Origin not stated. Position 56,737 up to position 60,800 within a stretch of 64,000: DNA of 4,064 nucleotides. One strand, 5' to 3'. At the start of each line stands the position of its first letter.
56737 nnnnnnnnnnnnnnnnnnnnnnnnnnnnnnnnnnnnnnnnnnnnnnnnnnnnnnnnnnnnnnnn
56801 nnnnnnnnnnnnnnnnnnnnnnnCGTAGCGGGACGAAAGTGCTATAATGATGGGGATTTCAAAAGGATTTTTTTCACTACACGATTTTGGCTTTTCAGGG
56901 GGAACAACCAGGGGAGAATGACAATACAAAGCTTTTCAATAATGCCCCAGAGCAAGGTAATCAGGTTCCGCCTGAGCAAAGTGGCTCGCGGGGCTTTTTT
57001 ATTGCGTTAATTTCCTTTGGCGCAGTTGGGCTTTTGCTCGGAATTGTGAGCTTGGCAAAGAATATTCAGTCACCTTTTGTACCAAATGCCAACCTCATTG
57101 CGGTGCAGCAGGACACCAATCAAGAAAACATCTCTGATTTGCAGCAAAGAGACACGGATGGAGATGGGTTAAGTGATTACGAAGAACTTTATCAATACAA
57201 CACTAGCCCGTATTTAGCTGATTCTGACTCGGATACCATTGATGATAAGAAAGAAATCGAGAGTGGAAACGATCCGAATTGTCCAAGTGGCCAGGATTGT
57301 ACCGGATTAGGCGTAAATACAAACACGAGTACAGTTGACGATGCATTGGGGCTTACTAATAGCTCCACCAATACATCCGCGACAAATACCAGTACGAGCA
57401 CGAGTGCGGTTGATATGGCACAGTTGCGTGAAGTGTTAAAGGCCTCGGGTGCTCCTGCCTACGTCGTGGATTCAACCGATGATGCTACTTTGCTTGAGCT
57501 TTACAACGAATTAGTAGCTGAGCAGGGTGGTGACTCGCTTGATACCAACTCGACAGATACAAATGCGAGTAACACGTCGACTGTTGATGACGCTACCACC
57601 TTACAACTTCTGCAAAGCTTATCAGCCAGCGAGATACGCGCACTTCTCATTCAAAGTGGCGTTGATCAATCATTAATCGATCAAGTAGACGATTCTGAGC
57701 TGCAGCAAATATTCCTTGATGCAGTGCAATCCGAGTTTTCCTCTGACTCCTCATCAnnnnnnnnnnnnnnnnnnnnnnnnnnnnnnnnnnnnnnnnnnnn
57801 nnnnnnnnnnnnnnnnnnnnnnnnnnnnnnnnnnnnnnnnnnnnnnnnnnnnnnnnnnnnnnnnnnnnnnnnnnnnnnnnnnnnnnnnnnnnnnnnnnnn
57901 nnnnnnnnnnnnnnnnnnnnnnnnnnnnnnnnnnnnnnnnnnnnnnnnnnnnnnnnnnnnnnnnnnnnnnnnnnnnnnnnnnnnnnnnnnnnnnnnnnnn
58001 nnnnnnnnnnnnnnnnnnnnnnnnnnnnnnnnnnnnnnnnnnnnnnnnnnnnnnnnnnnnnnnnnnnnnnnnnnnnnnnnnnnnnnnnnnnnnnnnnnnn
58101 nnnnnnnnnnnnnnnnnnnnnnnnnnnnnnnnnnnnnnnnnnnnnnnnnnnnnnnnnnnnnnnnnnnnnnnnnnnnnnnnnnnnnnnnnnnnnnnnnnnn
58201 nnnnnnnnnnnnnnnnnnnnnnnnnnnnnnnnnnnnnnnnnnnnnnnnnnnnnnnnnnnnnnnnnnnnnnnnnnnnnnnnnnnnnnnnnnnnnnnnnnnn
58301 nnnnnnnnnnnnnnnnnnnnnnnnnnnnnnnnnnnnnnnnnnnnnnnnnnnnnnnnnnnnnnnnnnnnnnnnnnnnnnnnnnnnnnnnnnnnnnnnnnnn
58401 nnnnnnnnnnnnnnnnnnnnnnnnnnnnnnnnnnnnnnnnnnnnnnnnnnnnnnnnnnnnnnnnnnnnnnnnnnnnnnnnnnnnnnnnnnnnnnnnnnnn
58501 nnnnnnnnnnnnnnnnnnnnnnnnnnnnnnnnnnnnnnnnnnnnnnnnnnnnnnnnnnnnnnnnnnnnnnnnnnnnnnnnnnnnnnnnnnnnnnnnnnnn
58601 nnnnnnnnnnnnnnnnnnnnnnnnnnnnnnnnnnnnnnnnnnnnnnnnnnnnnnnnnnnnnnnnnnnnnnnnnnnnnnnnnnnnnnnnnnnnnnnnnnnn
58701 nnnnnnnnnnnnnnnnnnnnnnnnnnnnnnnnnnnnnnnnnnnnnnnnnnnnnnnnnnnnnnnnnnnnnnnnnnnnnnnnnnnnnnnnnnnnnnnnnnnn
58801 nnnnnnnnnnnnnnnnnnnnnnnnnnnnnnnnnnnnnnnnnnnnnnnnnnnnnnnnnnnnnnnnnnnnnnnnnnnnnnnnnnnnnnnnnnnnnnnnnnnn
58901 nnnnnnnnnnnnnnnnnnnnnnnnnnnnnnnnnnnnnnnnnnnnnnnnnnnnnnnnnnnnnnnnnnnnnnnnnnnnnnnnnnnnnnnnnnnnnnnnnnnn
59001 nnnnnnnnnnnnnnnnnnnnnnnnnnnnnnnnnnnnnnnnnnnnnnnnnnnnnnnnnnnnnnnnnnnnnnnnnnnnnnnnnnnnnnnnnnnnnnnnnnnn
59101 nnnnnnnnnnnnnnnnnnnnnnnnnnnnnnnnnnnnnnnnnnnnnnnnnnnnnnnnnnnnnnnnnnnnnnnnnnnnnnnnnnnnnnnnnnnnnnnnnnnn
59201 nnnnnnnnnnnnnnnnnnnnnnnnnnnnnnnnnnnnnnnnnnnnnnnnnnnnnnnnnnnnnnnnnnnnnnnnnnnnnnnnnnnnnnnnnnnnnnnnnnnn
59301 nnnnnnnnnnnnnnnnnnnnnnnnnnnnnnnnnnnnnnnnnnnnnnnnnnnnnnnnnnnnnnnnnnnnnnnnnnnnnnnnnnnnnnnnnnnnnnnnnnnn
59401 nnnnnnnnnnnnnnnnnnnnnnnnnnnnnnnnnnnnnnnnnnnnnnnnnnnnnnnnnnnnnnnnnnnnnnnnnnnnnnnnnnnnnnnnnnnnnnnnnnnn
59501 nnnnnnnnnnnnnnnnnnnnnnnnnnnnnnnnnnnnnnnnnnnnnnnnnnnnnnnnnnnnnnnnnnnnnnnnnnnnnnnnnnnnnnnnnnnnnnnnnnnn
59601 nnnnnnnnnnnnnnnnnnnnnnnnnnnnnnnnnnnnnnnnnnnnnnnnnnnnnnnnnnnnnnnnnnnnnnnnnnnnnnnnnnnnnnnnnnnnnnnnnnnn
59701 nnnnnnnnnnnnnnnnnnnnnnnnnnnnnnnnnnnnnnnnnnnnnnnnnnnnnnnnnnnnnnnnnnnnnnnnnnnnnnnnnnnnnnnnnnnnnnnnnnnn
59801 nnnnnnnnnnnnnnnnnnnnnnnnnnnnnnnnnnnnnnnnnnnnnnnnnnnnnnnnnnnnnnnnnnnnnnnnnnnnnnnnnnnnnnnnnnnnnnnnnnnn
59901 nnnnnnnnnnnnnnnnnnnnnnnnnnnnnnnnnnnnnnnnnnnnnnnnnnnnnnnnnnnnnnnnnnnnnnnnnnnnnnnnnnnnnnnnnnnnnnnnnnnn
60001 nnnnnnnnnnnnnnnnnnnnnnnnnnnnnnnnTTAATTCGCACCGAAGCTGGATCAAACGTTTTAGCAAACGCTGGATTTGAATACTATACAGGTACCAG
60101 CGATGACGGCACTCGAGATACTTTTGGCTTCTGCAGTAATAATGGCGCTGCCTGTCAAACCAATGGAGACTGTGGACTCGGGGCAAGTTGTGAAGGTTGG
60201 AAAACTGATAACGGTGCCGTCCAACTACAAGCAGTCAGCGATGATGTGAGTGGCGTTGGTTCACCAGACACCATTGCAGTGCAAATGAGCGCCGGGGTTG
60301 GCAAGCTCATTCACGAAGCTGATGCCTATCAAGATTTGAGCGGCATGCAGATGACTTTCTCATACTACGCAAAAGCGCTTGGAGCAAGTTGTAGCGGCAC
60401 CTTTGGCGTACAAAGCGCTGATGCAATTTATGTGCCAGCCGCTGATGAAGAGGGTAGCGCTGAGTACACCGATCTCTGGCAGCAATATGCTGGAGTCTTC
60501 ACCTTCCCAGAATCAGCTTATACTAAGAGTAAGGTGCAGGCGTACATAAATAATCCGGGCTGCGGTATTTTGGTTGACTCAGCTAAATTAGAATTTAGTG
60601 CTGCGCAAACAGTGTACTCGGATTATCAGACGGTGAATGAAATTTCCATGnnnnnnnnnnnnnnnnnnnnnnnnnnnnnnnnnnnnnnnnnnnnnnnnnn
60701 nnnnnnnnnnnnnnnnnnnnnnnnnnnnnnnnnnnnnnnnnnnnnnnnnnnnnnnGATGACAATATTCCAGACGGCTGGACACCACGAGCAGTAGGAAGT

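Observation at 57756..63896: A 2046 aa Cys-rich giant surface protein with a reiterated C-x4-GC-x2-[YF] module and CBM-like domains.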

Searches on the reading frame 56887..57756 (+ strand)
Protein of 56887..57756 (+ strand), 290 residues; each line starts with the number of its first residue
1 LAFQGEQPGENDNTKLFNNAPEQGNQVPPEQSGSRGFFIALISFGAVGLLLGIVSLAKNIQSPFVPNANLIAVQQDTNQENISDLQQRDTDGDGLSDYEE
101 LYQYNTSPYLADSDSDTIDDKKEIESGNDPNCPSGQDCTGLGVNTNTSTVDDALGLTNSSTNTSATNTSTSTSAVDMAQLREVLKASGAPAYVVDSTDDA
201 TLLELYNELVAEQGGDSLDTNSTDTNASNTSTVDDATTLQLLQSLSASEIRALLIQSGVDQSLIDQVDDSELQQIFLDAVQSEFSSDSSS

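Call 3: search_protein_families(library=pfam, proteins=[window:56887-57756:+], max_evalue=1)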
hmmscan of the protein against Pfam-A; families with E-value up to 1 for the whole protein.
window:56887-57756:+ (290 aa): 2 families
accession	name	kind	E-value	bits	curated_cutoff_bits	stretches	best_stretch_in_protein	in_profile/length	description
PF18884.5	TSP3_bac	-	1.8e-05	24.9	25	1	89-103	1-15/22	Bacterial TSP3 repeat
PF01297.22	ZnuA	-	0.012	15.5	29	1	152-227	174-243/263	Zinc-uptake complex component A periplasmic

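Call 4: search_protein_families(library=ncbifam, proteins=[window:56887-57756:+], max_evalue=1)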
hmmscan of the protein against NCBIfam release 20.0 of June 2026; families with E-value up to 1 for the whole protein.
window:56887-57756:+ (290 aa): 2 families
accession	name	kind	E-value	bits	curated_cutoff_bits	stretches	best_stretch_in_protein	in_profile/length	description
NF047639.1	throspo3_MtsD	equivalog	6.8e-06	24.5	800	1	75-163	446-528/651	cell-cell cohesion protein MtsD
NF042425.1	Amuc_1099_fam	equivalog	0.011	15.3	50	1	58-110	102-149/321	Amuc_1099 family pilus-like system protein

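Call 102: search_protein_families(library=phrogs, proteins=[window:56887-57756:+], max_evalue=0.1)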
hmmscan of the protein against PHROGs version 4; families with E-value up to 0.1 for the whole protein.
window:56887-57756:+ (290 aa): 2 families
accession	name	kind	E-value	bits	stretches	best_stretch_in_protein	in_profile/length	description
phrog_2774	-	unknown function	0.021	14.2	1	81-230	231-364/1263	-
phrog_4984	-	unknown function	0.067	14.5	0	41-87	12-57/93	-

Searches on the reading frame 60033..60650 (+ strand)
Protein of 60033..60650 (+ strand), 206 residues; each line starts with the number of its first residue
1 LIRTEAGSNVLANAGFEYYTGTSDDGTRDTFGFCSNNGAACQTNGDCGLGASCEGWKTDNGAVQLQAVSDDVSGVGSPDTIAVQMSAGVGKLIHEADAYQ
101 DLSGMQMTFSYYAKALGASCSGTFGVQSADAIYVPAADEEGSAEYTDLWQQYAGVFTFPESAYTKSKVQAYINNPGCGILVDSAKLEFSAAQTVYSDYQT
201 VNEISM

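Call 87: search_protein_families(library=pfam, proteins=[window:60033-60650:+], max_evalue=1)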
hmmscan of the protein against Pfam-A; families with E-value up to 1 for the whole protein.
window:60033-60650:+ (206 aa): 2 families
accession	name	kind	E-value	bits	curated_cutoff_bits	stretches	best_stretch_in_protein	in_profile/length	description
PF20615.3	DUF6802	-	0.088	13.3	27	1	58-89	22-53/102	Family of unknown function (DUF6802)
PF02018.23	CBM_4_9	-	0.35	11.7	25.9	0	104-171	62-130/136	Carbohydrate binding domain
